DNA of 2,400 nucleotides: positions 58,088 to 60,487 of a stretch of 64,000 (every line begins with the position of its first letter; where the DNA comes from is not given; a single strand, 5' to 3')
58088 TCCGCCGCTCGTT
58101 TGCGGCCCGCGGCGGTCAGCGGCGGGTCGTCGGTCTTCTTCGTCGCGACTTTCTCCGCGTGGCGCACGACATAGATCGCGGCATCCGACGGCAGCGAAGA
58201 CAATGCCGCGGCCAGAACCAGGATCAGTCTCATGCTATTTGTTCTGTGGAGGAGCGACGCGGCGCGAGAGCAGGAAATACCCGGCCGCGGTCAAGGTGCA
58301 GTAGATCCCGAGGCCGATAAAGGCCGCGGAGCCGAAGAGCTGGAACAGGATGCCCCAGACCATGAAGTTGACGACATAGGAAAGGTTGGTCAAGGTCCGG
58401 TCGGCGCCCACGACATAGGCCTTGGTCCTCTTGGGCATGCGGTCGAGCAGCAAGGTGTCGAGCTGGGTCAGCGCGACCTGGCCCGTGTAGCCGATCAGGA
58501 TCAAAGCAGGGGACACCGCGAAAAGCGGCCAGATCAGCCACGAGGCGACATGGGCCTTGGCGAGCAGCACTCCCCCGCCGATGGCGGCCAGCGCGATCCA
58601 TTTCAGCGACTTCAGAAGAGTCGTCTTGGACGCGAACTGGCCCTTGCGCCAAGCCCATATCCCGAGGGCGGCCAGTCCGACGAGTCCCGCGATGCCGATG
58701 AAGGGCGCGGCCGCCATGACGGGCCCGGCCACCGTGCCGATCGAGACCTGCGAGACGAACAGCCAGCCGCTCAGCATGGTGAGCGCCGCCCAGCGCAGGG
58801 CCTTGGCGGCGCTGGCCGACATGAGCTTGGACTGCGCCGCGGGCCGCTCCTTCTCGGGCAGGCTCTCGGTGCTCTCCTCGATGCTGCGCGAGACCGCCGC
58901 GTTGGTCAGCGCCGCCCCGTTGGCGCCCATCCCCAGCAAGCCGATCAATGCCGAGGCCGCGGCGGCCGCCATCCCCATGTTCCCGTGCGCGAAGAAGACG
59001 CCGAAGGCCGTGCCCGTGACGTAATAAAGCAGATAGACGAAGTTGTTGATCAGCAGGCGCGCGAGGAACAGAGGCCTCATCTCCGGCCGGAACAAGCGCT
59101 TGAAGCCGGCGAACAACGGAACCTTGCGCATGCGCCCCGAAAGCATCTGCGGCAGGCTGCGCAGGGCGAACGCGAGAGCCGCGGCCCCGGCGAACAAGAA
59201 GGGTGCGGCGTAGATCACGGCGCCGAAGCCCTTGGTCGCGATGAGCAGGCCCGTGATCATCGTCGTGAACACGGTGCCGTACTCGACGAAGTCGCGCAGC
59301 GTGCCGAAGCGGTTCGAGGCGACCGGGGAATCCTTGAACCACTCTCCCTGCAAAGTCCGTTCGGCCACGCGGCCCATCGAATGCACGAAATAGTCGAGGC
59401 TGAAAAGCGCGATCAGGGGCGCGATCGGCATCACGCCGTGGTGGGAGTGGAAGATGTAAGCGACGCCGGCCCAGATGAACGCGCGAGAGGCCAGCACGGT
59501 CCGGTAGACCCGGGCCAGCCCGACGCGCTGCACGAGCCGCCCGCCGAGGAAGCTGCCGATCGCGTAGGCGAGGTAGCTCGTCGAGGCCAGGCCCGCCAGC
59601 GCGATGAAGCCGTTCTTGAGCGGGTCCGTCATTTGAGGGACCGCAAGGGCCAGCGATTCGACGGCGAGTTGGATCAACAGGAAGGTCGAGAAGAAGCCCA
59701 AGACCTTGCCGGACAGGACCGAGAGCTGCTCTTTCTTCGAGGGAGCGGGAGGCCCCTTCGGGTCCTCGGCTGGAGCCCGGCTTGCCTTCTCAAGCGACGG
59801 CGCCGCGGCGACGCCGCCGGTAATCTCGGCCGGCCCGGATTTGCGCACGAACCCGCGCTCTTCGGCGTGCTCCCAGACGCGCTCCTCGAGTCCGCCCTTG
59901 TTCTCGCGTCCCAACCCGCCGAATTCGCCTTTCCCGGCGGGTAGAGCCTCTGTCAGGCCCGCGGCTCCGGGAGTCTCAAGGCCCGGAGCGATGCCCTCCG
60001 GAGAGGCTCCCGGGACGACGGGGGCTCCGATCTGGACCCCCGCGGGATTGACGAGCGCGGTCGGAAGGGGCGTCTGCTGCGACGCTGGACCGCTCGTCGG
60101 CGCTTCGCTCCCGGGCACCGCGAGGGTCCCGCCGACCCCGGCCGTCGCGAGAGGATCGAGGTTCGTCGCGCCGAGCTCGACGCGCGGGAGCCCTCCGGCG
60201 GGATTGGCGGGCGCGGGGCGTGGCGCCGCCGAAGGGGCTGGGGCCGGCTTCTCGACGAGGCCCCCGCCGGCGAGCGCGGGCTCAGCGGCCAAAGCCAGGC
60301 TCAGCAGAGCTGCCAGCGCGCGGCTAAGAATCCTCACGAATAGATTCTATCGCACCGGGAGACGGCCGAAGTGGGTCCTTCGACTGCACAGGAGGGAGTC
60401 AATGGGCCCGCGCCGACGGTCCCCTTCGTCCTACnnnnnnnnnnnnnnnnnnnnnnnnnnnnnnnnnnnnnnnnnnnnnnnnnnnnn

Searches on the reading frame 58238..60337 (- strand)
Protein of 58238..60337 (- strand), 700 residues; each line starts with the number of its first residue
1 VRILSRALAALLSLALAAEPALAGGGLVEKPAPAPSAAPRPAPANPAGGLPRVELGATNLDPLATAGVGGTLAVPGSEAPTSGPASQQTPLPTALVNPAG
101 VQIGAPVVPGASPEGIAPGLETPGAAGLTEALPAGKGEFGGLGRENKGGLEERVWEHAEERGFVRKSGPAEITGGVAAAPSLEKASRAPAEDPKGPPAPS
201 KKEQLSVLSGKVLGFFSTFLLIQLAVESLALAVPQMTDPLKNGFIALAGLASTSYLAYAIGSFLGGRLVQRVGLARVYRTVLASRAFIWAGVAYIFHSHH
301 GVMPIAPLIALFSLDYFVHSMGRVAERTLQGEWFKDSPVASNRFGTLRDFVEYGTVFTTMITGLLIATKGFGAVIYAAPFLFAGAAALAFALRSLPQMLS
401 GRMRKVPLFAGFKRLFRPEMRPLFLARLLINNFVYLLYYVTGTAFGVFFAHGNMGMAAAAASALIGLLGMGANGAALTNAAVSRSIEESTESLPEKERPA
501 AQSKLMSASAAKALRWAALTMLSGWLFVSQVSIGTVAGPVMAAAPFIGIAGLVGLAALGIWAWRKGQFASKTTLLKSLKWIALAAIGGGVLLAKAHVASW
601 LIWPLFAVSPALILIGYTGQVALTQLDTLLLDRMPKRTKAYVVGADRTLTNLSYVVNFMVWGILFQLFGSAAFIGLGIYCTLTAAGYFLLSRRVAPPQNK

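Call 55: search_protein_families(library=pfam, proteins=[window:58238-60337:-], max_evalue=0.001)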
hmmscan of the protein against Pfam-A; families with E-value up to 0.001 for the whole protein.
window:58238-60337:- (700 aa): 1 family
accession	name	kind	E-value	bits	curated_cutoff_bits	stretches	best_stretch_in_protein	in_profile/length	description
PF07690.21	MFS_1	-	1.8e-06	27.6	33.4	1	216-472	2-254/347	Major Facilitator Superfamily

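Call 69: search_protein_families(library=ncbifam, proteins=[window:58238-60337:-], max_evalue=0.01)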
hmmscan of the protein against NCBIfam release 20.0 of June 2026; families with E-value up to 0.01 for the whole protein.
window:58238-60337:- (700 aa): 0 families

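Call 73: find_homologous_proteins(query=window:58238-60337:-, max_evalue=1e-20)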
Query window:58238-60337:- (700 aa): 9 proteins with E <= 1e-20 among 8000 candidates.
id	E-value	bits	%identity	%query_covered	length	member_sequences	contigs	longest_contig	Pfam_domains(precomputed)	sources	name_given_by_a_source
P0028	0.0e+0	1503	100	100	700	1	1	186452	PF07690.22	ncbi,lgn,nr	ncbi:MAG: hypothetical protein HY077_06930 [Elusimicrobia bacterium]|nr:hypothetical protein [Elusim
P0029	3.1e-298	1009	70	97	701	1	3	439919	PF07690.22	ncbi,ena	-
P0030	9.2e-237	806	67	80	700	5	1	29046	-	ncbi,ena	-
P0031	5.1e-236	803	70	78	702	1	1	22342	-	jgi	jgi:hypothetical protein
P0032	1.8e-232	792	58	97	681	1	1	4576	PF07690.22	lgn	-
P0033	1.7e-100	356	48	50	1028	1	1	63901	PF18603.8,PF07690.22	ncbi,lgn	-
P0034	6.0e-97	344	41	72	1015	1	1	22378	PF18603.8,PF07690.22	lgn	-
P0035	2.3e-94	335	41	70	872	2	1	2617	PF18603.8,PF07690.22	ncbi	ncbi:MAG: cysteine synthase A, partial [Elusimicrobia bacterium]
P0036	8.1e-22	96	28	91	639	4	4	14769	PF07690.22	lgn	-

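Call 74: find_encoding_contigs(protein=P0029, flank=3000, max_places=1)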
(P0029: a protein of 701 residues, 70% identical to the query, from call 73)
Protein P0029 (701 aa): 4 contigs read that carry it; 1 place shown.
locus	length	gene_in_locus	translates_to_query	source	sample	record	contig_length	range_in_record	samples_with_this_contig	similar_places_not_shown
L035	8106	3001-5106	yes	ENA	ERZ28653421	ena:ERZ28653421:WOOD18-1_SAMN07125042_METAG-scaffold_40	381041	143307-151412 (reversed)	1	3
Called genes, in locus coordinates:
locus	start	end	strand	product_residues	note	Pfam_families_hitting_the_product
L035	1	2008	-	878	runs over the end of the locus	PF13472:Lipase_GDSL_2 (faint), PF13428:TPR_14 (faint), PF00515:TPR_1 (faint), PF07719:TPR_2 (faint), PF13181:TPR_8 (faint), PF13424:TPR_12 (faint), PF13432:TPR_16 (faint)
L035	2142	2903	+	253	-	-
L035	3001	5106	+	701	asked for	PF07690:MFS_1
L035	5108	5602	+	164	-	PF00300:His_Phos_1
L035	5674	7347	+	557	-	-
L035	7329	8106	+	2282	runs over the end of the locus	-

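Call 75: find_encoding_contigs(protein=P0031, flank=3000, max_places=1)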
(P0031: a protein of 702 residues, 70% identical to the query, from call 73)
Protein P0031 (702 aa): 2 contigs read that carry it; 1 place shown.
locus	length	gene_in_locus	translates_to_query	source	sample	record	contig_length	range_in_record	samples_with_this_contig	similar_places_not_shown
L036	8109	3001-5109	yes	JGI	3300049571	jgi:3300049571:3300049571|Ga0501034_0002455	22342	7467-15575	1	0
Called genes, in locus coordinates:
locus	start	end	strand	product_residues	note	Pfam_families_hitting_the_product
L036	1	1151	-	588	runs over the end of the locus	PF02811:PHP (weak)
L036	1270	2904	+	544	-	PF07969:Amidohydro_3, PF01979:Amidohydro_1 (faint)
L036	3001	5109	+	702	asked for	-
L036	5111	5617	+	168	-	PF00300:His_Phos_1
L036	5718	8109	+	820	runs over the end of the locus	-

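Call 76: find_encoding_contigs(protein=P0032, flank=3000, max_places=1)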
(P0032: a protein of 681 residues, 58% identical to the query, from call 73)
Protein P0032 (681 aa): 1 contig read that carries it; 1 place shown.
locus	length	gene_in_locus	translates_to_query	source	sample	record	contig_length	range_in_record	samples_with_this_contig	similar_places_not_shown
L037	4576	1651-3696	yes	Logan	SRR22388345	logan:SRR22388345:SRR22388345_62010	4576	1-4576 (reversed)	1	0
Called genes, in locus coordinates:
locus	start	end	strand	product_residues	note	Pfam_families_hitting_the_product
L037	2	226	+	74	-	?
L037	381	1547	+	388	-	PF04773:FecR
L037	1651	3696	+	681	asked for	PF07690:MFS_1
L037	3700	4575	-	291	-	?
